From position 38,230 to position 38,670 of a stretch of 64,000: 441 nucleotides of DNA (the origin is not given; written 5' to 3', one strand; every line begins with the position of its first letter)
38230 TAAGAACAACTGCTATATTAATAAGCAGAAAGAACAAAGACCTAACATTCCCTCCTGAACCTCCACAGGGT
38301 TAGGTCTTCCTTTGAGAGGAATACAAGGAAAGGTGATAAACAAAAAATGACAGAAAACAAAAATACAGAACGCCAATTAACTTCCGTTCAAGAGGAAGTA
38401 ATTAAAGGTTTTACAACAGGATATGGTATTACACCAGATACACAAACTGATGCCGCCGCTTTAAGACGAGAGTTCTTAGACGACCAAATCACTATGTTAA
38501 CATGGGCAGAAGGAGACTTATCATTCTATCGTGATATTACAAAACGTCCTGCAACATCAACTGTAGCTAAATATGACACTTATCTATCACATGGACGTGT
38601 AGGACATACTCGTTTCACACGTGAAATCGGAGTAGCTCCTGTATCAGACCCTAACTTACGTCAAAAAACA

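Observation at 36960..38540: Prohead protease C-terminal region and major capsid N-terminus share a ~40-aa motif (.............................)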

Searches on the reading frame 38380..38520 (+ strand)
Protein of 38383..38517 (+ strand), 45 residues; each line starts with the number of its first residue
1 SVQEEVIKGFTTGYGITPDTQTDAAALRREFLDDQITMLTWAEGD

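Call 18: search_dna_similar(query=window:38383-38517:+, collection=phages, mode=protein, max_evalue=0.01, max_rows=60, rows=spread)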
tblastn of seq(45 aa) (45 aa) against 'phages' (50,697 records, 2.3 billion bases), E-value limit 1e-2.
Records with a match: 713; places in all: 1274; records where one place covers at least 80% of the query: 713.
Best place of each record, by identity: 95-99% 31; 90-95% 37; 80-90% 55; 60-80% 541; <60% 49.
By first word of the organism name: Staphylococcus 344; Bacillus 212; Enterococcus 68; Listeria 55; Lactobacillus 24; Mammaliicoccus 3; phage 1; Twortvirus 1; Silviavirus 1; Xanthomonas 1; and 3 more.
By host as written in the record: Staphylococcus aureus 112; - 65; Listeria monocytogenes 44; Staphylococcus sp. 27; Bacillus cereus 24; Staphylococcus carnosus TM300 22; Enterococcus faecalis 20; Bacillus thuringiensis subsp. kurstaki 20; and 168 more.
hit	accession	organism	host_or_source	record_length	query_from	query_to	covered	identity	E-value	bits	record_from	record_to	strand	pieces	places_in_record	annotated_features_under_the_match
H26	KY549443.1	Enterococcus phage EFP01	Enterococcus faecium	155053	2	45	98%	97.7%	2e-22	92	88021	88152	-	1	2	major capsid protein precursor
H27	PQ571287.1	Enterococcus phage EA1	Enterococcus avium BBCO_DT_2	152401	2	45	98%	97.7%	2e-22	92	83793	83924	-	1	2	major head protein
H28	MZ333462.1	Enterococcus phage GVEsP-1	Enterococcus sp.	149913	2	45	98%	97.7%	2e-22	92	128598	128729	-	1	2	major capsid protein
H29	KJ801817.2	Enterococcus phage ECP3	Enterococcus faecalis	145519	1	45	100%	93.3%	5e-22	91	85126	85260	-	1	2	putative major capsid protein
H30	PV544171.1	Enterococcus phage AllMyExes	Enterococcus faecalis ATCC 33186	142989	1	45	100%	93.3%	5e-22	91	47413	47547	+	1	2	major head protein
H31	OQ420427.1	Enterococcus phage 53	Enterococcus sp.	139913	1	45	100%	93.3%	5e-22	91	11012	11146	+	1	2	hypothetical protein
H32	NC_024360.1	Listeria phage LMSP-25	Listeria monocytogenes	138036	1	45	100%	82.2%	6e-19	82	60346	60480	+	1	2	major head protein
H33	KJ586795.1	Listeria phage LMTA-94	Listeria monocytogenes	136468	1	45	100%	82.2%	6e-19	82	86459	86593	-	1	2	major capsid protein precursor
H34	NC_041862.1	Listeria phage LP-064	Listeria monocytogenes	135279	1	45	100%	82.2%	6e-19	82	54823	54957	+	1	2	major head protein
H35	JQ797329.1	Listeria phage vB_LmoM_AG20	Listeria monocytogenes CRIFS culture ...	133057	1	45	100%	82.2%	6e-19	82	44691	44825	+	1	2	major capsid protein precursor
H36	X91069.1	Listeria phage A511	Listeria monocytogenes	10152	1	45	100%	82.2%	6e-19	82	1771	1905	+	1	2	cps: major capsid protein | cps: unnamed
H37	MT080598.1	Staphylococcus phage vB_SauM_EW6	Staphylococcus carnosus TM300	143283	3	45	96%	76.7%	1e-15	73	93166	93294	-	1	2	record has no annotation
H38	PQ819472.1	Staphylococcus phage sv_nwjns2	Staphylococcus aureus ATCC BAA-44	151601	3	45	96%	76.7%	1e-15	73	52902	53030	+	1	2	major head protein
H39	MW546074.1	Staphylococcus phage PM4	-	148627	3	45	96%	76.7%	1e-15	73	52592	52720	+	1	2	hypothetical protein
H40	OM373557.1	Staphylococcus phage vB_SpsM-DS10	Staphylococcus pseudintermedius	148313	3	45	96%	76.7%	1e-15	73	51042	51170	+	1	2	record has no annotation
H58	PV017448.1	Staphylococcus phage CIFT_MFB_MRSA32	Staphylococcus aureus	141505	2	45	98%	70.5%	1e-14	70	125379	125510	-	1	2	major head protein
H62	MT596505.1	Staphylococcus phage vB_SepM_BE08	Staphylococcus epidermidis F12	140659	1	45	100%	68.9%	2e-14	70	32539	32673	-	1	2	hypothetical protein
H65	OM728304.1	Bacillus phage vB_BsuM-Goe27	Bacillus subtilis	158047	1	45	100%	66.7%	3e-12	64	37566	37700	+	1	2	hypothetical protein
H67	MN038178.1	Bacillus phage Beyonphe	Bacillus cereus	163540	2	45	98%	68.2%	1e-12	64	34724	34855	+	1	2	78: major capsid protein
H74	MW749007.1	Bacillus phage vB_BspH_TimeGriffin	Bacillus sp.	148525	4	45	93%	65.1%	2e-11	61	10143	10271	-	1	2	putative major capsid protein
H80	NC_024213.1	Bacillus phage Hakuna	-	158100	4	45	93%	64.3%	5e-10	57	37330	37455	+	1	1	major head protein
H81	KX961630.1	Bacillus phage QCM8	-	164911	2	45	98%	59.1%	2e-11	61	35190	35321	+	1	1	major capsid protein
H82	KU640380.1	Bacillus phage Shbh1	Bacillus sp. MGK1/ERV9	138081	2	45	98%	56.8%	1e-9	56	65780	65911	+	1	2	putative capsid protein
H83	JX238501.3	Bacillus phage phiAGATE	Bacillus pumilus GL1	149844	6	45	89%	55.0%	2e-7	50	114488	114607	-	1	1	putative major capsid protein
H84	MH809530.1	Lactobacillus phage Dionysus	Lactobacillus plantarum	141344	2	45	98%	45.5%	4e-5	43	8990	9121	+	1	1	major capsid protein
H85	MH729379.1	Aerococcus phage vB_AviM_AVP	Aerococcus viridans AV-X1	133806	4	45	93%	38.1%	5e-3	37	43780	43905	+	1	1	major capsid protein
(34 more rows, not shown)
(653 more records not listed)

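Call 19: get_annotated_region(hit=H36, flank=2500)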
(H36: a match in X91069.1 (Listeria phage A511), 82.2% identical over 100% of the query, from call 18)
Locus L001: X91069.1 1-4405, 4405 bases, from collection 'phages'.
description: Bacteriophage A511 orf1, orf2, cps, orf3, orf4, orf5, orf6, orf7, tsh, orf8, and orf9 genes.
organism: Listeria phage A511 (NCBI taxid 2908169)
taxonomy: Viruses; Duplodnaviria; Heunggongvirae; Uroviricota; Caudoviricetes; Herelleviridae; Jasinkavirinae; Pecentumvirus; Pecentumvirus A511
host: Listeria monocytogenes; source: -; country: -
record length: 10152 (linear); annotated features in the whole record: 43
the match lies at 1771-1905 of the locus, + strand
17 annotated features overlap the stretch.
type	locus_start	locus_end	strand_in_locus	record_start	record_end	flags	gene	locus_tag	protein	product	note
CDS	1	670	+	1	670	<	ORF1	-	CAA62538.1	-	putative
regulatory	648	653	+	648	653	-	ORF1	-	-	ribosome_binding_site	-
CDS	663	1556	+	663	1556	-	ORF2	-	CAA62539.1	-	putative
regulatory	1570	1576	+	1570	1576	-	-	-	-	minus_35_signal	-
regulatory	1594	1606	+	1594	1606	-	-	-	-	minus_10_signal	-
regulatory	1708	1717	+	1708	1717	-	-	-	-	ribosome_binding_site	-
CDS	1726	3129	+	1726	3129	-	cps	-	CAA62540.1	major capsid protein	-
mat_peptide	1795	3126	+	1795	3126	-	cps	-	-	unnamed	-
regulatory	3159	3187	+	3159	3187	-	-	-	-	terminator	-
regulatory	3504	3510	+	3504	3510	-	-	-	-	minus_35_signal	-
regulatory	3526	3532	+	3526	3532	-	-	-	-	minus_35_signal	-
regulatory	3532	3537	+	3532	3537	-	-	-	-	minus_10_signal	-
misc_feature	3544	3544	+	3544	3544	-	-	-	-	-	alternative transcription start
regulatory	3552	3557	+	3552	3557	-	-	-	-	minus_10_signal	-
misc_feature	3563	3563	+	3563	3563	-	-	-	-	-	alternative transcription start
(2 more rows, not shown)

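Call 25: get_annotated_region(hit=H38, flank=4500)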
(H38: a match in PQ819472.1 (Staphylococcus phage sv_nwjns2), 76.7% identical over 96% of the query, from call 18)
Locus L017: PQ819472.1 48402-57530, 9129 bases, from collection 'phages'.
description: Staphylococcus phage sv_nwjns2, complete genome.
organism: Staphylococcus phage sv_nwjns2 (NCBI taxid 3390214)
taxonomy: Viruses
host: Staphylococcus aureus ATCC BAA-44; source: hospital sewage; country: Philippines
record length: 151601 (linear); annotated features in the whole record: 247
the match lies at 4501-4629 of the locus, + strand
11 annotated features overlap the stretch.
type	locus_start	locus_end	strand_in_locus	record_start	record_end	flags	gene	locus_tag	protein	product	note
CDS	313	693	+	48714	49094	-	-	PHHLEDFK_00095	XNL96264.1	portal protein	-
CDS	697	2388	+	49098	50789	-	-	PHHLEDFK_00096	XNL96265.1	portal protein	-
CDS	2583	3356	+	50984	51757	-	-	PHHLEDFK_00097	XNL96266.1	head maturation protease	-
CDS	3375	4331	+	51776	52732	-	-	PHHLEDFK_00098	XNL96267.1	hypothetical protein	-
CDS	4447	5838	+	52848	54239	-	-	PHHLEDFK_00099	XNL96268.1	major head protein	-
CDS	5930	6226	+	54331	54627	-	-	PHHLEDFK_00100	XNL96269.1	hypothetical protein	-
CDS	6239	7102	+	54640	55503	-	-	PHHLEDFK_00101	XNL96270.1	tail fiber protein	-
CDS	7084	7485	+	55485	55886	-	-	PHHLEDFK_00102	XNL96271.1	virion structural protein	-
CDS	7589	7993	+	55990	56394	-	-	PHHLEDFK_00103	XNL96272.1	tail fiber protein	-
CDS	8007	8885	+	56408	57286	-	-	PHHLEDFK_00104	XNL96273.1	virion structural protein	-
CDS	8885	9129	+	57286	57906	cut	-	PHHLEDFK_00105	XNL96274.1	hypothetical protein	-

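Call 26: get_annotated_region(hit=H58, flank=4500)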
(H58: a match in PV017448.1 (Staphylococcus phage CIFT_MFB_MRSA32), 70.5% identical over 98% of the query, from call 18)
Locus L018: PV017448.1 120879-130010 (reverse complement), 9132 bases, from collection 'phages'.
description: Staphylococcus phage CIFT_MFB_MRSA32, complete genome.
organism: Staphylococcus phage CIFT_MFB_MRSA32 (NCBI taxid 3398204)
taxonomy: Viruses; Duplodnaviria; Heunggongvirae; Uroviricota; Caudoviricetes; Herelleviridae; Twortvirinae; Silviavirus
host: Staphylococcus aureus; source: sewage; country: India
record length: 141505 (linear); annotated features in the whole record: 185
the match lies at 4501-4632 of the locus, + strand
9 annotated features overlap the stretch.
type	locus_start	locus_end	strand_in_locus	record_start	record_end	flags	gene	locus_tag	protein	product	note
CDS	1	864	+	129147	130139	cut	-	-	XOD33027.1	portal protein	-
CDS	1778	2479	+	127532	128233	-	-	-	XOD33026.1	portal protein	-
CDS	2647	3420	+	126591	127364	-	-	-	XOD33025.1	head maturation protease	-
CDS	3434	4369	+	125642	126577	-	-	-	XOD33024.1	hypothetical protein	-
CDS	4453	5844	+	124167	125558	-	-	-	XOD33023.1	major head protein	-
CDS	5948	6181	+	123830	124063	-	-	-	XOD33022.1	hypothetical protein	-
CDS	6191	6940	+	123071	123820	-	-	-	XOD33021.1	tail fiber protein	-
CDS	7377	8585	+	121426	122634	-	-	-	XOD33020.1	IS200/IS605 family transposase ISBth15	-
CDS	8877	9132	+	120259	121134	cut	-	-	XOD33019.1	virion structural protein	-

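Call 27: get_annotated_region(hit=H62, flank=4500)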
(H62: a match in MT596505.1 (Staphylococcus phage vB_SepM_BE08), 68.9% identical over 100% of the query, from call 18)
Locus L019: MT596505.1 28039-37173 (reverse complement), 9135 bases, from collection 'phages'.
description: Staphylococcus virus BESEP8, complete genome.
organism: Staphylococcus phage vB_SepM_BE08 (NCBI taxid 2750280)
taxonomy: Viruses; Duplodnaviria; Heunggongvirae; Uroviricota; Caudoviricetes; Herelleviridae; Twortvirinae; Sepunavirus
host: Staphylococcus epidermidis F12; source: -; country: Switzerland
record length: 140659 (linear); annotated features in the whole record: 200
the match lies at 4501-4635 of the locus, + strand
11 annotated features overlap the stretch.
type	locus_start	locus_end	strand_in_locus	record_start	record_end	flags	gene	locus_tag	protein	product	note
CDS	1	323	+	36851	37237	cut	-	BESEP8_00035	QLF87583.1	hypothetical protein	-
CDS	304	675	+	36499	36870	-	-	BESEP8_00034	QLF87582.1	hypothetical protein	-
CDS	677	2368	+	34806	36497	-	-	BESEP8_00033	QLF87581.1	hypothetical protein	-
CDS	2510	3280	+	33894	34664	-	-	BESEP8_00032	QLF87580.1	hypothetical protein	-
CDS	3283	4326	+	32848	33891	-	-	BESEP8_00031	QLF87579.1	hypothetical protein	-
CDS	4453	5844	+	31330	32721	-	-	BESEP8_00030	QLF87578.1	hypothetical protein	-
CDS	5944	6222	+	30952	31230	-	-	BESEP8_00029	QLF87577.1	hypothetical protein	-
CDS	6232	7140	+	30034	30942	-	-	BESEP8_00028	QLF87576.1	hypothetical protein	-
CDS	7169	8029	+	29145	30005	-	-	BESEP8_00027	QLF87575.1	hypothetical protein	-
CDS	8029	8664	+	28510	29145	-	-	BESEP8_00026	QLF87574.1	hypothetical protein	-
CDS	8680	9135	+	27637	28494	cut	-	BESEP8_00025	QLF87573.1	hypothetical protein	-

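Call 28: get_annotated_region(hit=H65, flank=4500)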
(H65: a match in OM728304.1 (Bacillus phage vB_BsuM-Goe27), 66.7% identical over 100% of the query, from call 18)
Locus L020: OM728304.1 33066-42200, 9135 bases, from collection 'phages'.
description: Bacillus phage vB_BsuM-Goe27, complete genome.
organism: Bacillus phage vB_BsuM-Goe27 (NCBI taxid 3026985)
taxonomy: Viruses; Duplodnaviria; Heunggongvirae; Uroviricota; Caudoviricetes; Herelleviridae; Bastillevirinae; Grisebachstrassevirus
host: Bacillus subtilis; source: sewage; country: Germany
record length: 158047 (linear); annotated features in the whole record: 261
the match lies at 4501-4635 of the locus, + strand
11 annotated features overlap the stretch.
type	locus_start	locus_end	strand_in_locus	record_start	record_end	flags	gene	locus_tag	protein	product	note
tRNA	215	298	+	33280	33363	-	-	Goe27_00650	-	tRNA-Tyr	-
CDS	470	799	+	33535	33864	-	-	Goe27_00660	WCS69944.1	hypothetical protein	-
CDS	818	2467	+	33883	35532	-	-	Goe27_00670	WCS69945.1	hypothetical protein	-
CDS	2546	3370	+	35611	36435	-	-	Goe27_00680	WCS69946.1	hypothetical protein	-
CDS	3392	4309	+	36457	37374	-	-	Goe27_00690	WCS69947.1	hypothetical protein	-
CDS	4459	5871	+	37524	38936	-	-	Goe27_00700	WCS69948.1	hypothetical protein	-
CDS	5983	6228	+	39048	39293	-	-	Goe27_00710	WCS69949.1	hypothetical protein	-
CDS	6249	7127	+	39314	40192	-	-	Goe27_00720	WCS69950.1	hypothetical protein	-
CDS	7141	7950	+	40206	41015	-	-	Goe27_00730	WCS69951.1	hypothetical protein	-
CDS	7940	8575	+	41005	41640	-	-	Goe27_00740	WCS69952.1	hypothetical protein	-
CDS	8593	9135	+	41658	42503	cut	-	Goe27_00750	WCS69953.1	hypothetical protein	-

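Call 29: get_annotated_region(hit=H67, flank=4500)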
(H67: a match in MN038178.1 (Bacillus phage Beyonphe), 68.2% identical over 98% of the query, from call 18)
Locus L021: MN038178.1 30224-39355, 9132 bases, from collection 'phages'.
description: Bacillus phage Beyonphe, complete genome.
organism: Bacillus phage Beyonphe (NCBI taxid 2589663)
taxonomy: Viruses; Duplodnaviria; Heunggongvirae; Uroviricota; Caudoviricetes; Herelleviridae; Bastillevirinae; Bequatrovirus
host: Bacillus cereus; source: water from James River; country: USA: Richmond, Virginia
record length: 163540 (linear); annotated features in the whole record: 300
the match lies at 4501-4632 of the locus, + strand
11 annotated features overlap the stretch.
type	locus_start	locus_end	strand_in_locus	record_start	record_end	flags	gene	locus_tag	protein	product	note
CDS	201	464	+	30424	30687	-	73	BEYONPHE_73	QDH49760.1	hypothetical protein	-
CDS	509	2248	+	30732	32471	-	74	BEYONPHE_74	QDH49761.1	portal protein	-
CDS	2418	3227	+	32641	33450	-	75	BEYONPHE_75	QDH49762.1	prohead protease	-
CDS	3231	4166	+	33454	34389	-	76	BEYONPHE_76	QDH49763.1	hypothetical protein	-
CDS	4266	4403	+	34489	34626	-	77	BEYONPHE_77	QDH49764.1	hypothetical protein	-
CDS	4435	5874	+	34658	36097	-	78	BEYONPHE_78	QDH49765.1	major capsid protein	-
CDS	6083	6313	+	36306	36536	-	79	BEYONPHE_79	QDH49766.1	hypothetical protein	-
CDS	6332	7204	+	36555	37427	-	80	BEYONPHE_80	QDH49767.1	head-tail connector protein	-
CDS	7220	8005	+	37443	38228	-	81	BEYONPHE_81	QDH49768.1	hypothetical protein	-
CDS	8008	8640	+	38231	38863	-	82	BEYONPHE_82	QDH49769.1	hypothetical protein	-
CDS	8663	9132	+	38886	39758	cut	83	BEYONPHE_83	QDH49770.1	hypothetical protein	-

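Call 30: get_annotated_region(hit=H80, flank=4500)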
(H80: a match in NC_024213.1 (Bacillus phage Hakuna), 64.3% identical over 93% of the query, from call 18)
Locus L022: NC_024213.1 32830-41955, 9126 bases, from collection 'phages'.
description: Bacillus phage Hakuna, complete genome.
organism: Bacillus phage Hakuna (NCBI taxid 1486659)
taxonomy: Viruses; Duplodnaviria; Heunggongvirae; Uroviricota; Caudoviricetes; Herelleviridae; Bastillevirinae; Wphvirus; Wphvirus hakuna
host: -; source: -; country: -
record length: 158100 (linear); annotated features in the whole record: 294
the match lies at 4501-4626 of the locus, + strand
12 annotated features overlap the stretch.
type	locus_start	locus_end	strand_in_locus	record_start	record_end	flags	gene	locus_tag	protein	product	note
CDS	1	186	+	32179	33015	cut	-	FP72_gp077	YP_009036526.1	tail spike protein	gp77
CDS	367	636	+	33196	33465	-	-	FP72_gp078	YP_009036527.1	portal protein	gp78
CDS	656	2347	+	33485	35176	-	-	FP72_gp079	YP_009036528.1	portal protein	gp79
CDS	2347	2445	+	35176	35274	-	-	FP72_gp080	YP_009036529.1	hypothetical protein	gp80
CDS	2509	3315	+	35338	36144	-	-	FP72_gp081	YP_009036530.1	head maturation protease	gp81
CDS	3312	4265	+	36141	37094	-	-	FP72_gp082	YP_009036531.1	hypothetical protein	gp82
CDS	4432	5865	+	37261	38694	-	-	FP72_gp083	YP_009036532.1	major head protein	gp83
CDS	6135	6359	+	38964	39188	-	-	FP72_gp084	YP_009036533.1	hypothetical protein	gp84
CDS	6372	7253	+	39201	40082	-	-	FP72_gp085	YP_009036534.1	tail fiber protein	gp85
CDS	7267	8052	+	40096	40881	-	-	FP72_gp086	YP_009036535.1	virion structural protein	gp86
CDS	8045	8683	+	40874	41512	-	-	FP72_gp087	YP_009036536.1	hypothetical protein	gp87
CDS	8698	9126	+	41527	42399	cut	-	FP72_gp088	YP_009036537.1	hypothetical protein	gp88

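Call 31: get_annotated_region(hit=H82, flank=4500)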
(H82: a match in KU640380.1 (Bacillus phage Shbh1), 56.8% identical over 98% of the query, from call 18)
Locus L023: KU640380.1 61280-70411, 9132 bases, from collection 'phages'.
description: Bacillus phage Shbh1, complete genome.
organism: Bacillus phage Shbh1 (NCBI taxid 1796992)
taxonomy: Viruses; Duplodnaviria; Heunggongvirae; Uroviricota; Caudoviricetes; Herelleviridae; Bastillevirinae; Shalavirus; Shalavirus Shbh1
host: Bacillus sp. MGK1/ERV9; source: Lake Shala sediment; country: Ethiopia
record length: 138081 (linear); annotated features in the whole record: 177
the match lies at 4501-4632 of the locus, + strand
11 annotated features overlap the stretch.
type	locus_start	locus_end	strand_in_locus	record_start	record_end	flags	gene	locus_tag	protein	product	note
CDS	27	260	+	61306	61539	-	-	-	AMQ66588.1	putative XRE family transcriptional regulator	gp107; HTH_XRE domain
CDS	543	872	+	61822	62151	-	-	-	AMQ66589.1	hypothetical protein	gp108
CDS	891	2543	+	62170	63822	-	-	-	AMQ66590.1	putative portal protein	gp109; Phage_portal domain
CDS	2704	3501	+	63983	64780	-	-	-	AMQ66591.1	putative prohead protease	gp110; Peptidase_U35 domain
CDS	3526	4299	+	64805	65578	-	-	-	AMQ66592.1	hypothetical protein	gp111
CDS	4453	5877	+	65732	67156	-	-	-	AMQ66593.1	putative capsid protein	gp112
CDS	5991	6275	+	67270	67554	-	-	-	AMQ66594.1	hypothetical protein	gp113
CDS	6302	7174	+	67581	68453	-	-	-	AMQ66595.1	putative structural protein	gp114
CDS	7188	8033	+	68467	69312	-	-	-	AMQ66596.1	hypothetical protein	gp115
CDS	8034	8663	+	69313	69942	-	-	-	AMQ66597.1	hypothetical protein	gp116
CDS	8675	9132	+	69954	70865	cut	-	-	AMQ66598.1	hypothetical protein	gp117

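Call 32: get_annotated_region(hit=H83, flank=4500)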
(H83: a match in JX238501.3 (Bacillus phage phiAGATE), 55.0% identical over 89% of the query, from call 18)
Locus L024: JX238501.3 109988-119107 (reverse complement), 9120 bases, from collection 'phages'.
description: Bacillus phage phiAGATE, complete genome.
organism: Bacillus phage phiAGATE (NCBI taxid 1204533)
taxonomy: Viruses; Duplodnaviria; Heunggongvirae; Uroviricota; Caudoviricetes; Herelleviridae; Bastillevirinae; Agatevirus; Agatevirus agate
host: Bacillus pumilus GL1; source: sediments of Goreckie Lake; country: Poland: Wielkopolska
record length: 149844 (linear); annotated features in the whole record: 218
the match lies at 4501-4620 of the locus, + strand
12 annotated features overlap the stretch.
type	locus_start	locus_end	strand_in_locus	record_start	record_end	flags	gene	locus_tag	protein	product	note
CDS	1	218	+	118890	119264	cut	-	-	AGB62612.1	hypothetical protein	gp096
CDS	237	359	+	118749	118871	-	-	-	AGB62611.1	putative DNA-cytosine methyltransferase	-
CDS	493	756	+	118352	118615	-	-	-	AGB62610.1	hypothetical protein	gp121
CDS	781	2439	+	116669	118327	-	-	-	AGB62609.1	putative portal protein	-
CDS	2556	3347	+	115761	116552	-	-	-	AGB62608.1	putative prohead protease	-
CDS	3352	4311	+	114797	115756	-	-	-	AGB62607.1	hypothetical protein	gp078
CDS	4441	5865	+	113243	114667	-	-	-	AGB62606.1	putative major capsid protein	-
CDS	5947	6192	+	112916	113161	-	-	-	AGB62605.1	hypothetical protein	gp031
CDS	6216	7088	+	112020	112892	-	-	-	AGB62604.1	hypothetical protein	gp032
CDS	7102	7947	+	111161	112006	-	-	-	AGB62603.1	hypothetical protein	gp034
CDS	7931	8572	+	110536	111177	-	-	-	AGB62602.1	hypothetical protein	gp055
CDS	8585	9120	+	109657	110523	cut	-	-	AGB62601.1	hypothetical protein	gp037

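Call 33: get_annotated_region(hit=H84, flank=4500)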
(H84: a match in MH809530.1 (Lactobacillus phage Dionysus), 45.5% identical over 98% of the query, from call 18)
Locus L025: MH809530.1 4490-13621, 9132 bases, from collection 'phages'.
description: Lactobacillus phage Dionysus, complete genome.
organism: Lactobacillus phage Dionysus (NCBI taxid 2315484)
taxonomy: Viruses; Duplodnaviria; Heunggongvirae; Uroviricota; Caudoviricetes; Herelleviridae; Harbinvirus
host: Lactobacillus plantarum; source: organic waste runoff; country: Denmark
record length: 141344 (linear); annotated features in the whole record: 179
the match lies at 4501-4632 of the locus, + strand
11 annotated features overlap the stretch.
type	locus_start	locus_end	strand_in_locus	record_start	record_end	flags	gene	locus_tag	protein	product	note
CDS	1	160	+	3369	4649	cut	-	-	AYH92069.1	terminase large subunit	-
CDS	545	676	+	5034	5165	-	-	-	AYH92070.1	hypothetical protein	-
CDS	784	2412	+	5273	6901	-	-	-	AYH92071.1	portal protein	-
CDS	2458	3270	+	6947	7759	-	-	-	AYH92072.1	hypothetical protein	-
CDS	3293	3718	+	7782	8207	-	-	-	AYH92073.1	hypothetical protein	-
CDS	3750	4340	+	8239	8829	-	-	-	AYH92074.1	hypothetical protein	-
CDS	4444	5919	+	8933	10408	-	-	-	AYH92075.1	major capsid protein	-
CDS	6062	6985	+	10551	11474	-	-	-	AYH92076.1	hypothetical protein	-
CDS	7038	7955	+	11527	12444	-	-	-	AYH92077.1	hypothetical protein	-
CDS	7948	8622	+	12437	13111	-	-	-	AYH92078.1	hypothetical protein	-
CDS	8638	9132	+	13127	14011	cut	-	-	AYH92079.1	hypothetical protein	-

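Call 34: get_annotated_region(hit=H85, flank=4500)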
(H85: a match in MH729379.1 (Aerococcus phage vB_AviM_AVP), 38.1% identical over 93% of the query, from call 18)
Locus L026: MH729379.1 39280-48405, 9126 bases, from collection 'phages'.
description: Aerococcus phage vB_AviM_AVP, complete genome.
organism: Aerococcus phage vB_AviM_AVP (NCBI taxid 2495576)
taxonomy: Viruses; Duplodnaviria; Heunggongvirae; Uroviricota; Caudoviricetes; Herelleviridae
host: Aerococcus viridans AV-X1; source: sewage; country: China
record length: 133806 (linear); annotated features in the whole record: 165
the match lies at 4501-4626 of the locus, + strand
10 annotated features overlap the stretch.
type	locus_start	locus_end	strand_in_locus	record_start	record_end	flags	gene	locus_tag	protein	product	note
CDS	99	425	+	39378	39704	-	-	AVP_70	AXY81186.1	hypothetical protein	-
CDS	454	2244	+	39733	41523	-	-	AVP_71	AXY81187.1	portal protein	-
CDS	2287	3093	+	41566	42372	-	-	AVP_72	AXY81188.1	putative prohead protease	-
CDS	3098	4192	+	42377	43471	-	-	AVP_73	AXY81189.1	hypothetical protein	-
CDS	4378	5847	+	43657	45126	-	-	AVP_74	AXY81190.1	major capsid protein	-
CDS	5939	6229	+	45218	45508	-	-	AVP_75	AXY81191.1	hypothetical protein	-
CDS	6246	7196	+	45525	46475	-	-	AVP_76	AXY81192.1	hypothetical protein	-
CDS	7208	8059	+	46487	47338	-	-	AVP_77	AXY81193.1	hypothetical protein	-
CDS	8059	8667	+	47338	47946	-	-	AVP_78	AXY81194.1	hypothetical protein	-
CDS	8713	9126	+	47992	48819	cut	-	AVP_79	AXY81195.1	hypothetical protein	-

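Call 35: get_annotated_region(hit=H74, flank=4500)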
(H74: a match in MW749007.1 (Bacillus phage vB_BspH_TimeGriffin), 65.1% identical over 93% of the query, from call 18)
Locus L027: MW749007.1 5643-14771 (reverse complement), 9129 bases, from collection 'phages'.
description: Bacillus phage vB_BspH_TimeGriffin, complete genome.
organism: Bacillus phage vB_BspH_TimeGriffin (NCBI taxid 2836111)
taxonomy: Viruses; Duplodnaviria; Heunggongvirae; Uroviricota; Caudoviricetes; Herelleviridae; Bastillevirinae; Siophivirus
host: Bacillus sp.; source: Provo; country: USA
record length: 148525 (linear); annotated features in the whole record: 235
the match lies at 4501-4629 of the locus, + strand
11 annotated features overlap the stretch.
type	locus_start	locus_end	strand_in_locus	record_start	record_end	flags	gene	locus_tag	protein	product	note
CDS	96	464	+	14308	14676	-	-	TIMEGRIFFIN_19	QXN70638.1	hypothetical protein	-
CDS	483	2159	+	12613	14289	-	-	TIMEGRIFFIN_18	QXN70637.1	putative portal protein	-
CDS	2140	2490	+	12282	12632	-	-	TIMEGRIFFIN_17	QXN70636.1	putative alcohol dehydrogenase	-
CDS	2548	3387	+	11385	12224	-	-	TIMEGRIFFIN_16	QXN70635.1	putative prohead protease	-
CDS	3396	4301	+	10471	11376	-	-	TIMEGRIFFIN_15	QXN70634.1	hypothetical protein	-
CDS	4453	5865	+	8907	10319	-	-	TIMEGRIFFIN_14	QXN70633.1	putative major capsid protein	-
CDS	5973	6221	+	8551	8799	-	-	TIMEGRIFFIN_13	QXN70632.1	hypothetical protein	-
CDS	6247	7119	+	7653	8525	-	-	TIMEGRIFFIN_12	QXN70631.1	putative head to tail adaptor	-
CDS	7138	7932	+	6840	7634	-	-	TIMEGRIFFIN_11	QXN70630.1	hypothetical protein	-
CDS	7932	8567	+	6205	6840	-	-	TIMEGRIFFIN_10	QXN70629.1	hypothetical protein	-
CDS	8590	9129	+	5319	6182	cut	-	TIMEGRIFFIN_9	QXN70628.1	hypothetical protein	-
